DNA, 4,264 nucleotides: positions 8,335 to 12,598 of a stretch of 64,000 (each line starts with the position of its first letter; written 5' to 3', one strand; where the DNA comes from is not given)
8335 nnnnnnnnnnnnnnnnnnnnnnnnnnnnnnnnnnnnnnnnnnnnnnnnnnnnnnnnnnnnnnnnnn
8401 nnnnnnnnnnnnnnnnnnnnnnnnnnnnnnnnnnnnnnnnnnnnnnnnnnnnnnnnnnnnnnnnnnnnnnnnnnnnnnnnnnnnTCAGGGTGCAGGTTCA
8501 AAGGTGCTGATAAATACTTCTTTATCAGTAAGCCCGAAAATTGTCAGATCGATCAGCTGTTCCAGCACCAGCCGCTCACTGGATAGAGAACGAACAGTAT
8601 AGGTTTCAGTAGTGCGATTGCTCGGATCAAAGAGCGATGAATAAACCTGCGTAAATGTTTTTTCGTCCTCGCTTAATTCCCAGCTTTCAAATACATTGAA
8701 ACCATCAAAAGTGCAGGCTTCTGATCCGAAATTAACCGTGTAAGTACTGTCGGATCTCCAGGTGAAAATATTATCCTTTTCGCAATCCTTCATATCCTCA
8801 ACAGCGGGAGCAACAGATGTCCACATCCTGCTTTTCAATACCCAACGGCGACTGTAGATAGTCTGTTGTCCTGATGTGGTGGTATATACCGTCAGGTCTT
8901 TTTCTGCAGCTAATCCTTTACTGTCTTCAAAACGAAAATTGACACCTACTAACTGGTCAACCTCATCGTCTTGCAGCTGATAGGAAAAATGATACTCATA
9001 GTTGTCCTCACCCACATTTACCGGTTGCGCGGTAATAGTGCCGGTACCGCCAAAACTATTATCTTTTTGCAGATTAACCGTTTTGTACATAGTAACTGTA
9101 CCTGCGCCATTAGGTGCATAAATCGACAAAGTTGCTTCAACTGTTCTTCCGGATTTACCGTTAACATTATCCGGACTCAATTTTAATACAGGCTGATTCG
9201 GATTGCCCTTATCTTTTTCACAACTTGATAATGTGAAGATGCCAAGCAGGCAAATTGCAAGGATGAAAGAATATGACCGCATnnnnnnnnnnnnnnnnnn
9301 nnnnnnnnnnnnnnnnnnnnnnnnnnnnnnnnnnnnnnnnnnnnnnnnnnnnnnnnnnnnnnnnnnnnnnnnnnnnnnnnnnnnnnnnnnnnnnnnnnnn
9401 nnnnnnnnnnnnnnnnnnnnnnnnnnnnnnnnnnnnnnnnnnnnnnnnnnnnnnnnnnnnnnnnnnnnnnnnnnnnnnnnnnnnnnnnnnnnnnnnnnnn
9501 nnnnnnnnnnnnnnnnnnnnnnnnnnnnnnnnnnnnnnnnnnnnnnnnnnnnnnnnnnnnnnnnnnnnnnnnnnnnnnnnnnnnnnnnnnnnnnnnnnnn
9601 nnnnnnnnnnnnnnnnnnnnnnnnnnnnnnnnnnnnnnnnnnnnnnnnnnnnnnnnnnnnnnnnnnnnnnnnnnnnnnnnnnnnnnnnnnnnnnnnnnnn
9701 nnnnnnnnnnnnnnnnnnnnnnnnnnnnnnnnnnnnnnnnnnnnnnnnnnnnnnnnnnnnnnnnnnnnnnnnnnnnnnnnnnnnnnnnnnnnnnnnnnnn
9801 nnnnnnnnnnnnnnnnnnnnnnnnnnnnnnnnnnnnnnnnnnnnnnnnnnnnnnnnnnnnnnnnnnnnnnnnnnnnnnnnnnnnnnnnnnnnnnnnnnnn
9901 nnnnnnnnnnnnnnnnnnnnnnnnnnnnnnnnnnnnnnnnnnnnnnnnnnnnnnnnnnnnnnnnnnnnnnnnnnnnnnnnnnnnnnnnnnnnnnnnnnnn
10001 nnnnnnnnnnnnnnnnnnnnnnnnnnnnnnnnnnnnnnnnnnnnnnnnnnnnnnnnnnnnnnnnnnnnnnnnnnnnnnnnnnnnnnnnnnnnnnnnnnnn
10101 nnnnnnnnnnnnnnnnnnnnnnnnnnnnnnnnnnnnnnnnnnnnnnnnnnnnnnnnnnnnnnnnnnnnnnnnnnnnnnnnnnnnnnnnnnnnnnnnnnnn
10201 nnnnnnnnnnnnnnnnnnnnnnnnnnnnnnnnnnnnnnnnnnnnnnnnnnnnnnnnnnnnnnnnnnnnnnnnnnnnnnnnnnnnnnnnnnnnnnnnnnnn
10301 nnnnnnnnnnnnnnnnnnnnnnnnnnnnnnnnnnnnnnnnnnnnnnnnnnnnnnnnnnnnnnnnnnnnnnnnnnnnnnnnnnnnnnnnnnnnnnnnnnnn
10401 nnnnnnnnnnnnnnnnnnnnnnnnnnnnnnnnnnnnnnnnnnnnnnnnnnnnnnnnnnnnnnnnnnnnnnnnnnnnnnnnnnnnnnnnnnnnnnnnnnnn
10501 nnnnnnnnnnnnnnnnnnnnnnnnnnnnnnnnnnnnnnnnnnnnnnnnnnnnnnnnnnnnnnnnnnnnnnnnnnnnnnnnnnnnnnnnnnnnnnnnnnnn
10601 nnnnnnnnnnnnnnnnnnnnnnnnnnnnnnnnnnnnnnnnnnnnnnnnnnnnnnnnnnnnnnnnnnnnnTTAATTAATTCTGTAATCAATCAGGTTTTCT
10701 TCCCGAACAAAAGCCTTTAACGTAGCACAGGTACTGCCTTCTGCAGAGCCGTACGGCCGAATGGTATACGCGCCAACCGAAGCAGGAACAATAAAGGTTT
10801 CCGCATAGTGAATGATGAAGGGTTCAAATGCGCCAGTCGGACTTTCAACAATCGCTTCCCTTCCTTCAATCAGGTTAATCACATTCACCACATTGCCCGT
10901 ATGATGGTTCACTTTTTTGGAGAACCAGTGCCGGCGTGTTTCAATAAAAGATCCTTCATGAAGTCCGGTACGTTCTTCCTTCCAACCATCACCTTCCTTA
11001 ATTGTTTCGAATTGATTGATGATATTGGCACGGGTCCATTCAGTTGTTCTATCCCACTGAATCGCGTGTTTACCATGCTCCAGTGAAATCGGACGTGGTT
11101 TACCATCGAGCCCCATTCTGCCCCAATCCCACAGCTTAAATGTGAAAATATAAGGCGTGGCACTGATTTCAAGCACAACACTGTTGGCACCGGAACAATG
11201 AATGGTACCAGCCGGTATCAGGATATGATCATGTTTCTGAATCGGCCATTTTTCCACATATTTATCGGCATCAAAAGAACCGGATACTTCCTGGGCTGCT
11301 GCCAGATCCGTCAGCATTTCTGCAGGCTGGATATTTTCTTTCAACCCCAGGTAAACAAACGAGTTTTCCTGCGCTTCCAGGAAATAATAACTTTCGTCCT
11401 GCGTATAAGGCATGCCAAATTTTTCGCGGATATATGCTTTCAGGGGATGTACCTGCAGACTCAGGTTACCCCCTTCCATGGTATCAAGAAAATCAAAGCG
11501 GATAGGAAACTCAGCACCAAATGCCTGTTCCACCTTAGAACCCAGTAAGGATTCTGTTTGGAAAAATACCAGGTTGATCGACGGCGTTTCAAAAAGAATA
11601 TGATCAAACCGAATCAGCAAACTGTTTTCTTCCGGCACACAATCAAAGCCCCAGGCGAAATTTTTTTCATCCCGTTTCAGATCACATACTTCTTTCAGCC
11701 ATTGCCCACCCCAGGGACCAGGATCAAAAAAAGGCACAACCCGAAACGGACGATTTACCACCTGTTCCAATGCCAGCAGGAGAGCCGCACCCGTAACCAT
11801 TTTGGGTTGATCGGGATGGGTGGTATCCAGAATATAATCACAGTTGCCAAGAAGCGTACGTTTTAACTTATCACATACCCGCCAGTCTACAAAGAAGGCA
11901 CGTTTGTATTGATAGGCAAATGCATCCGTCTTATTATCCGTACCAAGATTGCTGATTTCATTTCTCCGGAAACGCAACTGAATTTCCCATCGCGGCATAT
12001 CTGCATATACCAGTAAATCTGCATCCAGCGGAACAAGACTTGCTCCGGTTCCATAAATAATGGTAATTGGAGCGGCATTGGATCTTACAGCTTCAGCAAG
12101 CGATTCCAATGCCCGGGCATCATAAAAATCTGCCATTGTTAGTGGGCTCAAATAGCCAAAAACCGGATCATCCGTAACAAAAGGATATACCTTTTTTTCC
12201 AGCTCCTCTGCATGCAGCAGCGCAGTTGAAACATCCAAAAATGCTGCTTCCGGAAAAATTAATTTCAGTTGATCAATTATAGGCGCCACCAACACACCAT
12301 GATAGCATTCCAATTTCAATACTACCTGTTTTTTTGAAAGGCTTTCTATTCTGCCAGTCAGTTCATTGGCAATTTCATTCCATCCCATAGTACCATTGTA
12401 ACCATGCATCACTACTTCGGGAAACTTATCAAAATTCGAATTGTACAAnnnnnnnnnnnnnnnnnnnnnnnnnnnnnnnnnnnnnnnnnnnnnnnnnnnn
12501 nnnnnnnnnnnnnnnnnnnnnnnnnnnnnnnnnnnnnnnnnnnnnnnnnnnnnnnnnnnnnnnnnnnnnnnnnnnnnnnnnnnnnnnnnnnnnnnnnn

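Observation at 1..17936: PUL1: GntR-controlled locus coupling a GH92/DUF4185-like glycan attack to its own cytoplasmic sugar catabolism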

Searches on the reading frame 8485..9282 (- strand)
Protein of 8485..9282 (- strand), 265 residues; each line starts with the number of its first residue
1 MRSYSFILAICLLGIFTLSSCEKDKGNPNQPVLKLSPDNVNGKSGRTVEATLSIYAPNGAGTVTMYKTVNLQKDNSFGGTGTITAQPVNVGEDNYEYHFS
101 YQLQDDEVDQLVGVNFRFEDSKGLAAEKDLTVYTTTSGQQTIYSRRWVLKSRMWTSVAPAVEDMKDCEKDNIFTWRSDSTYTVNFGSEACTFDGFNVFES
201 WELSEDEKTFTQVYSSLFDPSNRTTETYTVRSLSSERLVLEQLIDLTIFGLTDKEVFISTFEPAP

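Call 4: search_protein_families(library=pfam, proteins=[window:8485-9282:-], max_evalue=0.01)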
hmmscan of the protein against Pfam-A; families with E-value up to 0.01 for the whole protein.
window:8485-9282:- (265 aa): 0 families

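Call 8: search_protein_families(library=ncbifam, proteins=[window:8485-9282:-], max_evalue=0.01)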
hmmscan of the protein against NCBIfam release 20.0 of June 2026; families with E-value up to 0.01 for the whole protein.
window:8485-9282:- (265 aa): 0 families

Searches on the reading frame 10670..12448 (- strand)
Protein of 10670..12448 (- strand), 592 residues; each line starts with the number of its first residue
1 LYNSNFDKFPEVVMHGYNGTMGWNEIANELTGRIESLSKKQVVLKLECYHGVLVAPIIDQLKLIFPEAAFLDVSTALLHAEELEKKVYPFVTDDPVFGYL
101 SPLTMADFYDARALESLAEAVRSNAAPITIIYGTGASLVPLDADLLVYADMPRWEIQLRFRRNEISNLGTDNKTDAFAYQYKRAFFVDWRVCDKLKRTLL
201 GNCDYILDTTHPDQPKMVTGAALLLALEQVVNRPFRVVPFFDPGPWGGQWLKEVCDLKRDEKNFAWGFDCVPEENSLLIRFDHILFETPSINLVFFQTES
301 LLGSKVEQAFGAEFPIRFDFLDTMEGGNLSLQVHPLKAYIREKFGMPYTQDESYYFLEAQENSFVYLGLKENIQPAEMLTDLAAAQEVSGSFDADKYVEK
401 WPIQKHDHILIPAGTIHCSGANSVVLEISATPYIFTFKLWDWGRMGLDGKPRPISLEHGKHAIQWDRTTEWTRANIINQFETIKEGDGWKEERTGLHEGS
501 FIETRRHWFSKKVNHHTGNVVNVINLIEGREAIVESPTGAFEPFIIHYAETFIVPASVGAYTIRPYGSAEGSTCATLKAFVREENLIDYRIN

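Call 4: search_protein_families(library=pfam, proteins=[window:10670-12448:-], max_evalue=0.01)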
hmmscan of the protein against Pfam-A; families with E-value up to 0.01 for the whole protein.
window:10670-12448:- (592 aa): 0 families

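Call 8: search_protein_families(library=ncbifam, proteins=[window:10670-12448:-], max_evalue=0.01)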
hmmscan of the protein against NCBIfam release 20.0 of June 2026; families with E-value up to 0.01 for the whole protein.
window:10670-12448:- (592 aa): 1 family
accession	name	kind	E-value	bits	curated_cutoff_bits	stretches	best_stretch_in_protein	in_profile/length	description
TIGR00218.1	manA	equivalog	0.0042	16.3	116.2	0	297-341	64-105/359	mannose-6-phosphate isomerase, class I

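Call 11: search_solved_structures(query=window:10670-12448:-, max_evalue=1)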
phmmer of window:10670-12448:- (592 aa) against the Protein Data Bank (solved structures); distinct sequences matched with E-value up to 1: 6.
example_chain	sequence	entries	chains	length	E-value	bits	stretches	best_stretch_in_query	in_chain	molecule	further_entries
1qwr_A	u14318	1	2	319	3.7e-07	32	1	234-456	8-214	Mannose-6-phosphate isomerase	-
5x90_D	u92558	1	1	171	0.13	13.7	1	225-257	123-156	Hypothetical virulence protein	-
5x90_H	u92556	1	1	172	0.14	13.6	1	225-257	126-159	Hypothetical virulence protein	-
7bwk_D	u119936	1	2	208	0.18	13.3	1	225-257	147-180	Hypothetical virulence protein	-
7qep_O9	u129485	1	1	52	0.36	12.2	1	467-514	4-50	60S ribosomal protein L39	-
7qjn_A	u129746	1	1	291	0.39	12.1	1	80-146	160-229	Dienelactone hydrolase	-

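Call 41: find_homologous_proteins(query=window:10670-12448:-)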
Query window:10670-12448:- (592 aa): 8000 proteins with E <= 0.001 among 8000 candidates; the best 120 are listed.
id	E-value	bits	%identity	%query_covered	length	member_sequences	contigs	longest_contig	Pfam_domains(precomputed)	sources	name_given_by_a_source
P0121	0.0e+0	1335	96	100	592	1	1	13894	-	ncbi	-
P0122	0.0e+0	1335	95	100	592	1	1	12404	-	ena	-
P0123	0.0e+0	1331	95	100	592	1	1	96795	-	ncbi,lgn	-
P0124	0.0e+0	1329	95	100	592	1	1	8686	-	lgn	-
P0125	0.0e+0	1325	95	100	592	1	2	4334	-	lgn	-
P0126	0.0e+0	1324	95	100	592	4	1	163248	-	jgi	jgi:mannose-6-phosphate isomerase class I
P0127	0.0e+0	1319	94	100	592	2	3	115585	-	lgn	-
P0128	0.0e+0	1294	96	97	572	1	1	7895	-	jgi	jgi:mannose-6-phosphate isomerase class I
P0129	0.0e+0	1291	96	97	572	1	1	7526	-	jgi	jgi:mannose-6-phosphate isomerase class I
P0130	0.0e+0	1282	95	97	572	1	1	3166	-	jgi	jgi:mannose-6-phosphate isomerase class I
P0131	0.0e+0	1255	89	100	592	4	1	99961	-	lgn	-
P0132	0.0e+0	1164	83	100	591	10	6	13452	-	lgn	-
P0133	0.0e+0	1140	80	100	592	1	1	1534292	-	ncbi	-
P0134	0.0e+0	1129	79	100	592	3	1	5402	-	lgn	-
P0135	0.0e+0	1116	79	100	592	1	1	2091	-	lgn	-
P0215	4.0e-278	942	66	99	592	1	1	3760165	-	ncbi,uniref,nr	ncbi:class I mannose-6-phosphate isomerase [Ferruginibacter albus]|uniref:class I mannose-6-phosphat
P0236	2.5e-276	936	65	100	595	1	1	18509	-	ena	-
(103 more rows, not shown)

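Call 64: search_solved_structures(query=window:10670-12448:-, max_evalue=0.001, show_alignments=1)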
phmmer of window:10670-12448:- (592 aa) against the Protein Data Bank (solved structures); distinct sequences matched with E-value up to 0.001: 1.
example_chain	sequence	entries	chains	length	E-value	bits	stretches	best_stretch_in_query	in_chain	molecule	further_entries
1qwr_A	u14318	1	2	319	3.7e-07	32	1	234-456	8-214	Mannose-6-phosphate isomerase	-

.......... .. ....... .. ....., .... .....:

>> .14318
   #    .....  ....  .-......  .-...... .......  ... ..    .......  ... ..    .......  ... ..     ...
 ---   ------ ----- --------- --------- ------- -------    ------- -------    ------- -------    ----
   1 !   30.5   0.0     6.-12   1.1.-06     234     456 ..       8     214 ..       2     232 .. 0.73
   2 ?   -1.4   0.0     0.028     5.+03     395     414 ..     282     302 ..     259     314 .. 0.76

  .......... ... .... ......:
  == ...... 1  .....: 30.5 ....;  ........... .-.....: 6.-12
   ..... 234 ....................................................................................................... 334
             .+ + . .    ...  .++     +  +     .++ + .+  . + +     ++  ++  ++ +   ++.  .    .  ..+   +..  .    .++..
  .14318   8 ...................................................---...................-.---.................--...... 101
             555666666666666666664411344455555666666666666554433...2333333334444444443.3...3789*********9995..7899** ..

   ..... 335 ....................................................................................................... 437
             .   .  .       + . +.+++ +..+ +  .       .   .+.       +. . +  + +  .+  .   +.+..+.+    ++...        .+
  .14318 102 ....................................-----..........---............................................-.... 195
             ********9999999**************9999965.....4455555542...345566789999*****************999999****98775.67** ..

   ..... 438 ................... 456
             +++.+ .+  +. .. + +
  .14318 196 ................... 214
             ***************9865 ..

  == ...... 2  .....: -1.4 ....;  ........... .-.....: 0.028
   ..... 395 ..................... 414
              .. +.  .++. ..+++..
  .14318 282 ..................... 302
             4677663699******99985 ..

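Call 72: predict_structure(alignment_id=A2)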
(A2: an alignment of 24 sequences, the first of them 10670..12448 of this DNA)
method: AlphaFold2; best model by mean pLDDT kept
length: 592 residues; sequences in the alignment: 24
mean_pLDDT: 74.1   pTM: 0.72
mean pLDDT of the five models: 74.1, 73.2, 69.8, 67.2, 64.6
residues with pLDDT >= 90: 141; 70-90: 239; 50-70: 138; < 50: 74
segments of 3 or more residues with pLDDT < 50: 1-8, 94-99, 177-181, 238-247, 268-273, 318-329, 344-347, 430-436, 441-452, 590-592
pLDDT, mean of each block of 10 residues (from residue 1): 44 82 94 92 95 92 95 94 83 51 90 97 94 96 95 76 81 60 68 85 91 90 85 54 43 66 57 63 82 72 69 51 39 56 52 69 78 82 69 77 76 69 56 47 41 55 74 68 90 72 82 86 78 87 75 78 89 84 61 47
secondary structure, 60 per line:
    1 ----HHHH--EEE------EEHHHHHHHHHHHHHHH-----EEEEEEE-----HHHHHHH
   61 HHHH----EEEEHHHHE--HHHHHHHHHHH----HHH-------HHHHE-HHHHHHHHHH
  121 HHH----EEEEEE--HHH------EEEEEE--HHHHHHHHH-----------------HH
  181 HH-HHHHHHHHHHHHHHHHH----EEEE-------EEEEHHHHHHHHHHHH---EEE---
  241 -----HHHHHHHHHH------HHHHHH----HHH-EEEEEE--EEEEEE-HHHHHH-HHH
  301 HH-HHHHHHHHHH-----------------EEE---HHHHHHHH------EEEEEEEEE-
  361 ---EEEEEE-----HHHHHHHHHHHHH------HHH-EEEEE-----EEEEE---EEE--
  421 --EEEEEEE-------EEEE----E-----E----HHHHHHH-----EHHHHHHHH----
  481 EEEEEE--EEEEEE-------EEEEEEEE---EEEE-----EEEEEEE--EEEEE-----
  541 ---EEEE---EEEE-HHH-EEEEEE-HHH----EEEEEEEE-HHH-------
elements in order: H5-8 E11-13 H22-36 E42-48 H54-64 E69-72 H73-76 H80-90 H105-108 H111-123 E128-133 E145-150 H153-161 H179-182 H184-200 E205-208 E216-219 H220-231 E235-237 H246-255 H262-267 E276-281 E284-289 H291-296 H298-302 H304-313 E331-333 H337-344 E351-359 E364-369 H375-387 E398-402 E408-412 E416-418 E423-429 E437-440 H456-462 H469-476 E481-486 E489-494 E502-509 E513-516 E522-528 E531-535 E544-547 E551-554 E560-565 E574-581

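Call 75: fold_search(model_id=the predicted structure, library=pdb)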
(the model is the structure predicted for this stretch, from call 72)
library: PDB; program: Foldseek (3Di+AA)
matches with E <= 10: 1222; with E <= 0.001: 80
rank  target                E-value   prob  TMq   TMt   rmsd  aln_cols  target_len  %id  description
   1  1qwr_B                3.3e-16  1.00  0.35  0.61  10.6       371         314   16  Crystal Structure Analysis of the Mannose 6-Phosphate Isomerase from Bacillus subtilis (released 2004-03-02)
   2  1qwr_A                8.2e-16  1.00  0.35  0.61  10.5       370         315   16  Crystal Structure Analysis of the Mannose 6-Phosphate Isomerase from Bacillus subtilis (released 2004-03-02)
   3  1zx5                  1.1e-13  1.00  0.31  0.57  10.9       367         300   15  The structure of a putative mannosephosphate isomerase from Archaeoglobus fulgidus (released 2005-07-19)
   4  2wfp                  7.5e-12  1.00  0.31  0.45   8.0       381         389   11  Crystal structure of mannose 6-phosphate isomerase (apo form) from Salmonella typhimurium (released 2009-07-14)
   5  5zv0                  1.3e-11  1.00  0.29  0.42   8.9       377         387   10  Crystal structure of E264A mutant of phosphomannose isomerase from Salmonella typhimurium (released 2019-05-01)
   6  5zvu                  2.6e-11  1.00  0.31  0.45  11.7       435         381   11  Crystal structure of K132A mutant of phosphomannose isomerase from Salmonella typhimurium (released 2019-05-01)
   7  5zuw                  2.8e-11  1.00  0.27  0.38  10.0       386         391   11  Crystal structure of H99Q mutant of phosphomannose isomerase from Salmonella typhimurium (released 2019-05-01)
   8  5zt5                  3.0e-11  1.00  0.26  0.37  10.1       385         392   11  Crystal structure of E134A mutant of phosphomannose isomerase from Salmonella typhimurium (released 2019-05-01)
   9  5zvx                  3.3e-11  1.00  0.29  0.42   8.8       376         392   12  Crystal structure of K86A mutant of phosphomannose isomerase from Salmonella typhimurium (released 2019-05-01)
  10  5zuy                  4.7e-11  1.00  0.29  0.42   6.5       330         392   11  Crystal structure of E134H mutant of phosphomannose isomerase from Salmonella typhimurium (released 2019-05-01)
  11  5zt6                  5.3e-11  1.00  0.31  0.45   7.9       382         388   10  Crystal structure of H255A mutant of phosphomannose isomerase from Salmonella typhimurium (released 2019-05-01)
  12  3h1w                  7.0e-11  1.00  0.31  0.44   8.2       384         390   11  Crystal structure of mannose 6-phosphate isomerase bound with zinc and yttrium (released 2009-05-19)
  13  3h1y                  7.0e-11  1.00  0.31  0.44   8.2       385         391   10  Crystal structure of mannose 6-phosphate isomerase from Salmonella typhimurium bound to substrate (f6p)and metal atom (z (released 2009-05-19)
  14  3h1m                  7.4e-11  1.00  0.30  0.43   8.2       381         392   12  Crystal structure of mannose 6-phosphate isomerase (holo; zinc bound) (released 2009-05-19)
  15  5zvr                  8.3e-11  1.00  0.28  0.40   9.4       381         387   12  Crystal structure of R274A mutant of phosphomannose isomerase from Salmonella typhimurium (released 2019-05-01)
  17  1pmi                  2.0e-09  1.00  0.30  0.38   7.7       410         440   11  Candida Albicans Phosphomannose Isomerase (released 1997-03-01)
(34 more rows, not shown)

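Call 80: find_encoding_contigs(protein=P0215, flank=10000, max_places=1)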
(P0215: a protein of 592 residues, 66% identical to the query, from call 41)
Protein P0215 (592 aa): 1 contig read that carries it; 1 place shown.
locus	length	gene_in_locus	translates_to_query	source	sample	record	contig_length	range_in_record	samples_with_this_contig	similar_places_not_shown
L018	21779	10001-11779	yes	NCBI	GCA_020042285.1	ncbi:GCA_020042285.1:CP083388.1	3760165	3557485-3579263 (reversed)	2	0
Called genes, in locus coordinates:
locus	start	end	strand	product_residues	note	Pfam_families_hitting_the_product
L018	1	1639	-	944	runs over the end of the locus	PF02739:5_3_exonuc_N, PF01367:5_3_exonuc, PF01612:DNA_pol_A_exo1, PF22619:DNA_polI_exo1, PF00476:DNA_pol_A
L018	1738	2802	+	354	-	-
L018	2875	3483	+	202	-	-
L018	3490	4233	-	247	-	PF00142:Fer4_NifH (faint), PF01656:CbiA, PF02374:ArsA_ATPase (faint), PF06564:CBP_BcsQ, PF09140:MipZ, PF10609:ParA (weak), PF13614:AAA_31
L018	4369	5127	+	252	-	PF00392:GntR, PF07702:UTRA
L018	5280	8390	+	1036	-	PF13620:CarboxypepD_reg, PF13715:CarbopepD_reg_2, PF07715:Plug, PF00593:TonB_dep_Rec_b-barrel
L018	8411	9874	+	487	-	PF14322:SusD-like_3, PF12771:SusD-like_2 (weak), PF07980:SusD_RagB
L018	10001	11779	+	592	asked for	-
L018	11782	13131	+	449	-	PF00083:Sugar_tr, PF07690:MFS_1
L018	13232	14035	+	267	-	-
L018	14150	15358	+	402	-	PF16396:DUF5005, PF13810:DUF4185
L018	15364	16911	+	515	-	PF03629:SASA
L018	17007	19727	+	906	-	PF24135:DUF7402, PF00754:F5_F8_type_C (weak), PF17678:Glyco_hydro_92N, PF07971:Glyco_hydro_92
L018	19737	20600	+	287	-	PF00480:ROK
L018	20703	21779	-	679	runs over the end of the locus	PF04851:ResIII, PF17757:UvrB_inter, PF27431:UvrB_3rd, PF00271:Helicase_C, PF12344:UvrB, PF02151:UVR (weak)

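Call 81: find_encoding_contigs(protein=P0236, flank=10000, max_places=1)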
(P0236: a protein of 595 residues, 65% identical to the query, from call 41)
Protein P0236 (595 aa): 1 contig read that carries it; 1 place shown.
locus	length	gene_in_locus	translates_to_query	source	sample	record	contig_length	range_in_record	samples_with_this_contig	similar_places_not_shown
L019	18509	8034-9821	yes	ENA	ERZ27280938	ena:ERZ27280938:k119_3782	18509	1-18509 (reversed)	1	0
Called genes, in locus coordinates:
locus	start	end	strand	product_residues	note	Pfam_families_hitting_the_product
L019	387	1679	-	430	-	PF17167:Glyco_hydro_94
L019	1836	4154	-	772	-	PF17678:Glyco_hydro_92N, PF07971:Glyco_hydro_92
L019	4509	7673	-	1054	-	PF14683:CBM-like, PF17678:Glyco_hydro_92N, PF07971:Glyco_hydro_92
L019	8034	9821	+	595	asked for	-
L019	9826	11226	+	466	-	PF00083:Sugar_tr, PF07690:MFS_1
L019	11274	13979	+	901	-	PF24135:DUF7402, PF00754:F5_F8_type_C (weak), PF17678:Glyco_hydro_92N, PF07971:Glyco_hydro_92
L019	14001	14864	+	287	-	PF00480:ROK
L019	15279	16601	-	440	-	PF06202:GDE_C (weak)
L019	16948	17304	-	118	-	PF01381:HTH_3 (weak)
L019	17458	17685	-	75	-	-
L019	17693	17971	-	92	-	-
